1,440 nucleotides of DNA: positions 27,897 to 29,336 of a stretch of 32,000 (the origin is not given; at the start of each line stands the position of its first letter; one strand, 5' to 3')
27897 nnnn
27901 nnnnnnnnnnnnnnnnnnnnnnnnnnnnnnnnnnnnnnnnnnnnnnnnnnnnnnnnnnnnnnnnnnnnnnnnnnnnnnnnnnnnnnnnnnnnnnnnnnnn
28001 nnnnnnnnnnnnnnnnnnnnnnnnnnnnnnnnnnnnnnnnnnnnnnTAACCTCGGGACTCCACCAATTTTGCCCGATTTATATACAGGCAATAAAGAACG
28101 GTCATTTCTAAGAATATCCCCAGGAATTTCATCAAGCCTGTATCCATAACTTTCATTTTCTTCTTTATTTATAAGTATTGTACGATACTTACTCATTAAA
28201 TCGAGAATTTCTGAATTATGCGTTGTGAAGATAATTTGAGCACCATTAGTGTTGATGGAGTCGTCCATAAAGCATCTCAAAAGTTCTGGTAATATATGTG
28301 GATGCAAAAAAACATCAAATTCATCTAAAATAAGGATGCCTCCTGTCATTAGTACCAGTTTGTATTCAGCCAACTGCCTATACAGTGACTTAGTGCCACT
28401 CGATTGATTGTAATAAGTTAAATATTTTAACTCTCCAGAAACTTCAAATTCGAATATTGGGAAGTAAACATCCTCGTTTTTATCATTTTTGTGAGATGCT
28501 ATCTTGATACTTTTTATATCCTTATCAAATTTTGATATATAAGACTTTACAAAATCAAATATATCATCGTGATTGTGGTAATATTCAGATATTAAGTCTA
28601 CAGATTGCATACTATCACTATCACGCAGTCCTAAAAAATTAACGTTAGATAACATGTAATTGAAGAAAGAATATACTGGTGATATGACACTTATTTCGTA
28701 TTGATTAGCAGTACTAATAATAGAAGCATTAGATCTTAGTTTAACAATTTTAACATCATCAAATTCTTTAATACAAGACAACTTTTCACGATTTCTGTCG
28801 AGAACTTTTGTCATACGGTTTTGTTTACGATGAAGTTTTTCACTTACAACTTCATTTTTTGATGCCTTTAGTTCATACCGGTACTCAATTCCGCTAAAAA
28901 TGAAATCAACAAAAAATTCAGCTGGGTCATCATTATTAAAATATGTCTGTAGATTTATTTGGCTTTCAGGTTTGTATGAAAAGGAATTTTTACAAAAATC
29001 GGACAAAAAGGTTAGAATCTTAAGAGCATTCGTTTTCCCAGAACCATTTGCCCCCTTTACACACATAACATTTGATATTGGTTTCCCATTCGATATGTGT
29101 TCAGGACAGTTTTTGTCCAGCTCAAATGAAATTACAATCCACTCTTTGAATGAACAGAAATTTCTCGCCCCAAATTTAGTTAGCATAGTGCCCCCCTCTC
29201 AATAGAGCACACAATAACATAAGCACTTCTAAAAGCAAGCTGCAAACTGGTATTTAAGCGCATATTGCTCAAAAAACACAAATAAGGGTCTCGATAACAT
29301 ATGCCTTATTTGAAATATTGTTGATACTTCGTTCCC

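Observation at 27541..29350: AT-rich cassette (ABC-type AAA ATPase plus 168-aa orphan partner) inserted between two B12-radical-SAM genes: candidate uncharacterised defence or abortive-infection pair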

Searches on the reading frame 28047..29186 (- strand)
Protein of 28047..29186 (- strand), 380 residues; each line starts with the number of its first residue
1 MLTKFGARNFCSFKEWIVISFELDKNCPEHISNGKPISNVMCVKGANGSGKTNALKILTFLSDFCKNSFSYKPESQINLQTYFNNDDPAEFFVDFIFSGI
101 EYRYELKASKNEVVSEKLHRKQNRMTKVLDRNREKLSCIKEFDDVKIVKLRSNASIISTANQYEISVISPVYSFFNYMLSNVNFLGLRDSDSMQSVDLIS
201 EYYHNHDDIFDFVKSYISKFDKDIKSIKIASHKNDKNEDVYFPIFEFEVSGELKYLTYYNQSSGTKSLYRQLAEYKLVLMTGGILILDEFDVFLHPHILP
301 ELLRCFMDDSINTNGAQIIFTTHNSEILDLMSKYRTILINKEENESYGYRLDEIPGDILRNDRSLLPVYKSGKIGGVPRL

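Call 3: search_protein_families(library=pfam, proteins=[window:28047-29186:-], max_evalue=0.1)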
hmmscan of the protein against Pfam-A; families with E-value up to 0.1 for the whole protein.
window:28047-29186:- (380 aa): 5 families
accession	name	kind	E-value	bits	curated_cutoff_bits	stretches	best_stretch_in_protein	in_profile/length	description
PF13304.12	AAA_21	-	8e-55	187.5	27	1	41-329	2-304/304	AAA domain, putative AbiEii toxin, Type IV TA system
PF13175.12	AAA_15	-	3.1e-07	30.8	32.1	2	213-327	264-373/374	AAA ATPase domain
PF02463.25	SMC_N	-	0.00015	21.7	40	1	37-339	23-213/220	RecF/RecN/SMC N terminal domain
PF13476.12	AAA_23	-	0.00055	21.1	27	1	9-230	6-173/201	AAA domain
PF13401.12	AAA_22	-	0.003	18.3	27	0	263-329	66-128/130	AAA domain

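Call 4: search_protein_families(library=padloc, proteins=[window:28047-29186:-], max_evalue=1)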
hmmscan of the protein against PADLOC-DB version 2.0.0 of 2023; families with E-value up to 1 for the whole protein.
window:28047-29186:- (380 aa): 57 families (the best 25 are shown)
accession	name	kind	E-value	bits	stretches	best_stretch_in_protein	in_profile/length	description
PDLC02335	AbiLi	-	9.1e-60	200.4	1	1-380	49-287/326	AbiLi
PDLC02980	AriA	-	2e-43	147.5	1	41-329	2-304/304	-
PDLC00289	PtuA1|PtuA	-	1.2e-12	45.6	1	35-346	25-310/404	AAA ATPase domain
PDLC03878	NsnB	-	1e-11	43.2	1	36-331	19-284/345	-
PDLC04176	HEC-01A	-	8.2e-11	39.9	1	37-343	22-336/371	-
PDLC04175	HEC-01A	-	9.9e-11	39.3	1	39-378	26-362/363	-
PDLC04135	mad3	-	4.4e-10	37.7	1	38-345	22-343/374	mads_3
PDLC04608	PDC-M38A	-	9.3e-10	36.7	1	38-337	25-325/367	-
PDLC04180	HEC-01A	-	1.5e-09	35.5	2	280-346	274-341/382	-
PDLC02979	AriA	-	2.4e-09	35.5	2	214-327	264-372/373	-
PDLC04177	HEC-01A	-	3.8e-09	34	1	284-377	299-391/393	-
PDLC02915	ATPase-Toprim_I-B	-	4e-09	33.8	1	37-331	21-302/623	-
PDLC04541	PDC-M25A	-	8e-09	33.1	2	37-195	20-176/380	-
PDLC04392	PDC-M07A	-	1.4e-08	32.2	2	203-331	235-354/432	-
PDLC04182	HEC-01A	-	1.5e-08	32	2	32-74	25-67/406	-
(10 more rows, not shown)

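Call 5: search_protein_families(library=ncbifam, proteins=[window:28047-29186:-], max_evalue=1)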
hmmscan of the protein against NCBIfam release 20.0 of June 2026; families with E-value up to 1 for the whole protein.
window:28047-29186:- (380 aa): 16 families
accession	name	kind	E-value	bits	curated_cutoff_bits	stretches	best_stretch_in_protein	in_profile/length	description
NF010061.0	PRK13538.1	equivalog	6.9e-05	22.4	195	1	39-75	32-68/211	cytochrome c biogenesis heme-transporting ATPase CcmA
TIGR03608.1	L_ocin_972_ABC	subfamily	0.0001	21.9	254.85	1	39-83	25-69/206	putative bacteriocin export ABC transporter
NF010171.0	PRK13652.1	equivalog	0.00026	20.2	476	1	275-342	149-214/277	cobalt transporter ATP-binding subunit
TIGR01189.1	ccmA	equivalog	0.00067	19.4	131.6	1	39-63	27-51/198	heme ABC exporter ATP-binding protein CcmA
TIGR02673.1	FtsE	equivalog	0.00089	19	264.85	1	281-341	155-212/214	cell division ATP-binding protein FtsE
NF007908.0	PRK10619.1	equivalog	0.008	15.4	466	0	38-72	31-65/257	histidine ABC transporter ATP-binding protein HisP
TIGR01166.1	cbiO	subfamily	0.0095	15.4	211.8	0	270-326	134-188/190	cobalt ABC transporter, ATP-binding protein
NF047739.1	antiphage_MADS3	equivalog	0.019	14.1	420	1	37-67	20-50/427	methylation-associated defense system AAA family ATPase MAD3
NF041947.1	LuxQ_Vibrio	equivalog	0.036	11.9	1200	1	110-250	223-360/843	quorum-sensing autoinducer 2 sensor kinase/phosphatase LuxQ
NF010062.0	PRK13540.1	equivalog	0.043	13.5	274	1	25-64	14-53/200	cytochrome c biogenesis protein CcmA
TIGR03740.1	galliderm_ABC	subfamily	0.045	13.4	309.75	0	37-61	25-49/223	lantibiotic protection ABC transporter ATP-binding subunit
NF008775.0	PRK11819.1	equivalog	0.084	11.4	599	1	42-143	37-137/556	energy-dependent translational throttle protein EttA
NF010864.0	PRK14271.1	equivalog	0.15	11.2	561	1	27-91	36-99/276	phosphate ABC transporter ATP-binding protein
NF041760.1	PtuA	equivalog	0.15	10.9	500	1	279-346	374-438/524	retron Ec78 anti-phage system effector ATPase PtuA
NF047960.1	TA_Rv0910_toxin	equivalog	0.21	11.6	100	1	9-46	23-60/141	type II toxin-antitoxin system Rv0910 family toxin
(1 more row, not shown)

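Call 7: search_protein_families(library=phrogs, proteins=[window:28047-29186:-], max_evalue=1)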
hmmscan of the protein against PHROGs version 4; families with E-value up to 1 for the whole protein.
window:28047-29186:- (380 aa): 7 families
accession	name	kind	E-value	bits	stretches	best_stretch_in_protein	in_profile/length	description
phrog_5836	-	unknown function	6e-74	250.6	1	1-379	5-403/1071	-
phrog_3940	-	unknown function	3.8e-10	40.2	1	38-338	25-314/537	-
phrog_4747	-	unknown function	6.9e-10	39.6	1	268-352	318-403/610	-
phrog_8323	-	unknown function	3.9e-08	33.3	1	9-348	58-385/623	-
phrog_8066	-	unknown function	6.1e-06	26.3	1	244-342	343-443/522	-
phrog_168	-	DNA, RNA and nucleotide metabolism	0.079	13.6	0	282-341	101-158/314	clamp loader of DNA polymerase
phrog_293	-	moron, auxiliary metabolic gene and host takeover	0.23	10.3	0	41-64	452-475/1058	ABC transporter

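Call 77: search_dna_similar(query=window:28047-29186:-, collection=phages, mode=protein, max_evalue=1e-10, max_rows=25)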
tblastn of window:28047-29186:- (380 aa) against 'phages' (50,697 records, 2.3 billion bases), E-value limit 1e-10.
Records with a match: 2; places in all: 2; records where one place covers at least 80% of the query: 2.
Best place of each record, by identity: <60% 2.
By first word of the organism name: Stenotrophomonas 2.
By host as written in the record: Stenotrophomonas maltophilia BUCT708 1; Stenotrophomonas maltophilia BUCT709 1.
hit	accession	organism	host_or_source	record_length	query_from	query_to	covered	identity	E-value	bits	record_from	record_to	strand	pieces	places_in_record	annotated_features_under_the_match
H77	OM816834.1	Stenotrophomonas phage vB_SmeS_BUCT708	Stenotrophomonas maltophilia BUCT708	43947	1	380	100%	30.4%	2e-36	146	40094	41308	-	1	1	ATP-binding protein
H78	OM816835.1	Stenotrophomonas phage vB_SmeS_BUCT709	Stenotrophomonas maltophilia BUCT709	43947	1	380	100%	30.4%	2e-36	146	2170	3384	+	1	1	AAA family ATPase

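Call 78: search_dna_similar(query=window:28047-29186:-, collection=plasmids, mode=protein, max_evalue=1e-10, max_rows=40)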
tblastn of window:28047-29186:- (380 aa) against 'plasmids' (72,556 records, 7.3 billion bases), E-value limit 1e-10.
Records with a match: 18; places in all: 18; records where one place covers at least 80% of the query: 10.
Best place of each record, by identity: <60% 18.
By first word of the organism name: Sphingobium 4; Clostridium 3; Burkholderia 2; Shewanella 1; Photobacterium 1; Vibrio 1; Martelella 1; Variovorax 1; Selenomonas 1; Mesorhizobium 1; and 2 more.
By predicted mobility (MOB-suite, as given by PLSDB): non-mobilizable 8; conjugative 6; mobilizable 4.
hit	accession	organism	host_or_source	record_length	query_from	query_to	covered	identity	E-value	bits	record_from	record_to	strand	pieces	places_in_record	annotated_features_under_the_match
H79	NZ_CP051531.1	Shewanella baltica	fish gut,Atlantic Mackerel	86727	1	379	100%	37.7%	1e-70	247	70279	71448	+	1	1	AAA family ATPase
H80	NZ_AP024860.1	Photobacterium toruni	-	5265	37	378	90%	31.4%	9e-31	131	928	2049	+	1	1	ATP-binding protein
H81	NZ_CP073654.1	Clostridium beijerinckii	cell culture,fermentation bioreactor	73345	1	380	100%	27.0%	2e-17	91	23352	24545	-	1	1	ATP-binding protein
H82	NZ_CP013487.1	Vibrio alginolyticus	seawater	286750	1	380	100%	26.4%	7e-25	114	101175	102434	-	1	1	ATP-binding protein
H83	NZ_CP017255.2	Clostridium taeniosporum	microbial cells,Lake Mainaki silt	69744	1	380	100%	24.9%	5e-13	78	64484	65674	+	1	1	ATP-binding protein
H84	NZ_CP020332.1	Martelella mediterranea DSM 17316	-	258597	1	372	98%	24.6%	2e-20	100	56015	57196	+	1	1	ATP-binding protein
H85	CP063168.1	Variovorax paradoxus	-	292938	1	378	99%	24.2%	4e-17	91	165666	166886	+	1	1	AAA family ATPase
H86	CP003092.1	Burkholderia sp. YI23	-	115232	1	378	99%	23.6%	3e-16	88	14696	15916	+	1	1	hypothetical protein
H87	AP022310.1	Burkholderia sp. SFA1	-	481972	1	378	99%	23.6%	3e-16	88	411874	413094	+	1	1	transporter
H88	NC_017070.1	Selenomonas ruminantium subsp. lactilytica TAM6421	-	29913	1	378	99%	23.4%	2e-12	76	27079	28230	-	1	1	ATP-binding protein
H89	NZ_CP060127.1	Sphingobium yanoikuyae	Cell culture,soil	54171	102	380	73%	27.1%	1e-13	81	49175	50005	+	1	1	AAA family ATPase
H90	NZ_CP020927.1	Sphingobium yanoikuyae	soil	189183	102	380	73%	27.1%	1e-13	81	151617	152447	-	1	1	AAA family ATPase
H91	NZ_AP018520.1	Sphingobium sp. YG1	-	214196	102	380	73%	27.1%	1e-13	81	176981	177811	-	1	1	AAA family ATPase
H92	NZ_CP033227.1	Sphingobium yanoikuyae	Mixed culture,wastewater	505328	102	380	73%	27.1%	1e-13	81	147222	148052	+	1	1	AAA family ATPase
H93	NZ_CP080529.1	Mesorhizobium sp. AR07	Oxytropis sp.,Cell culture,root nodule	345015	247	380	35%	34.6%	2e-12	76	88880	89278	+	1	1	AAA family ATPase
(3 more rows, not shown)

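Call 79: get_annotated_region(hit=H78, flank=2500)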
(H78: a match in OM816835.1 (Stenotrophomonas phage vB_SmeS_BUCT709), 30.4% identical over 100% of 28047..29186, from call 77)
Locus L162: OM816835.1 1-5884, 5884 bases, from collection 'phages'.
description: Stenotrophomonas phage vB_SmeS_BUCT709, complete genome.
organism: Stenotrophomonas phage vB_SmeS_BUCT709 (NCBI taxid 3012329)
taxonomy: Viruses; Duplodnaviria; Heunggongvirae; Uroviricota; Caudoviricetes
host: Stenotrophomonas maltophilia BUCT709; source: hospital sewage; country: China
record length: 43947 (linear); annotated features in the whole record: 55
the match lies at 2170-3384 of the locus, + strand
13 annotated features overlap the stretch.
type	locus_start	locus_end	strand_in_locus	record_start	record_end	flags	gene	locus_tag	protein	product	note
CDS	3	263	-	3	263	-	-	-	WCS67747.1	hypothetical protein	-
CDS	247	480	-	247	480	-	-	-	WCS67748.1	hypothetical protein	-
CDS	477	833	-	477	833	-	-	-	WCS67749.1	helix-turn-helix domain-containing protein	-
CDS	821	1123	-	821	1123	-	-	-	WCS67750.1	DUF968 domain-containing protein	-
CDS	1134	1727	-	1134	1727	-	-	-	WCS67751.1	DUF1367 family protein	-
CDS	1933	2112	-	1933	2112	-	-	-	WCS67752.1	hypothetical protein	-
CDS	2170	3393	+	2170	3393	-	-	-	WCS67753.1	AAA family ATPase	-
CDS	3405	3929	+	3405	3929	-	-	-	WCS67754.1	RloB domain-containing protein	-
CDS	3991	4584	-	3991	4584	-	-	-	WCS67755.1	adenine methylase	-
CDS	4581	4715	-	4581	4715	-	-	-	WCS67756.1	hypothetical protein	-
CDS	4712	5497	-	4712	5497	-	-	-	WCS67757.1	hypothetical protein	-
CDS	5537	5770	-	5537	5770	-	-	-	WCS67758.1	hypothetical protein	-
CDS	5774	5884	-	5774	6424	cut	-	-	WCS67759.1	hypothetical protein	-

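Call 80: get_annotated_region(hit=H80, flank=2500)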
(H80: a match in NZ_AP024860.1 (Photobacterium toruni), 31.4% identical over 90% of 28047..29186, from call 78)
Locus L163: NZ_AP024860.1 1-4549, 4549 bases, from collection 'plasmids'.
description: Photobacterium toruni strain CECT 9189 plasmid pCECT9189-5, complete sequence
organism: Photobacterium toruni (NCBI taxid 1935446)
taxonomy: Bacteria; Pseudomonadota; Gammaproteobacteria; Vibrionales; Vibrionaceae; Photobacterium; Photobacterium toruni
host: -; source: -; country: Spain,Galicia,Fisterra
typing (MOB-suite, as given by PLSDB): non-mobilizable
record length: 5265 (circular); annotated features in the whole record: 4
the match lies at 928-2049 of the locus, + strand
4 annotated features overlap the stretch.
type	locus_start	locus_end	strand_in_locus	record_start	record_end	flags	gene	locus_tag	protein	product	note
CDS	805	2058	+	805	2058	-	-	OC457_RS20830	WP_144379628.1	ATP-binding protein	-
CDS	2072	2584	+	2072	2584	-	-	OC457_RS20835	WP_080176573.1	RloB domain-containing protein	-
CDS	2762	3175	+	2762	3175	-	-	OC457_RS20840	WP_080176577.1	hypothetical protein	-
CDS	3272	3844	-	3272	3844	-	-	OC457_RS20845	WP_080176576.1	hypothetical protein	-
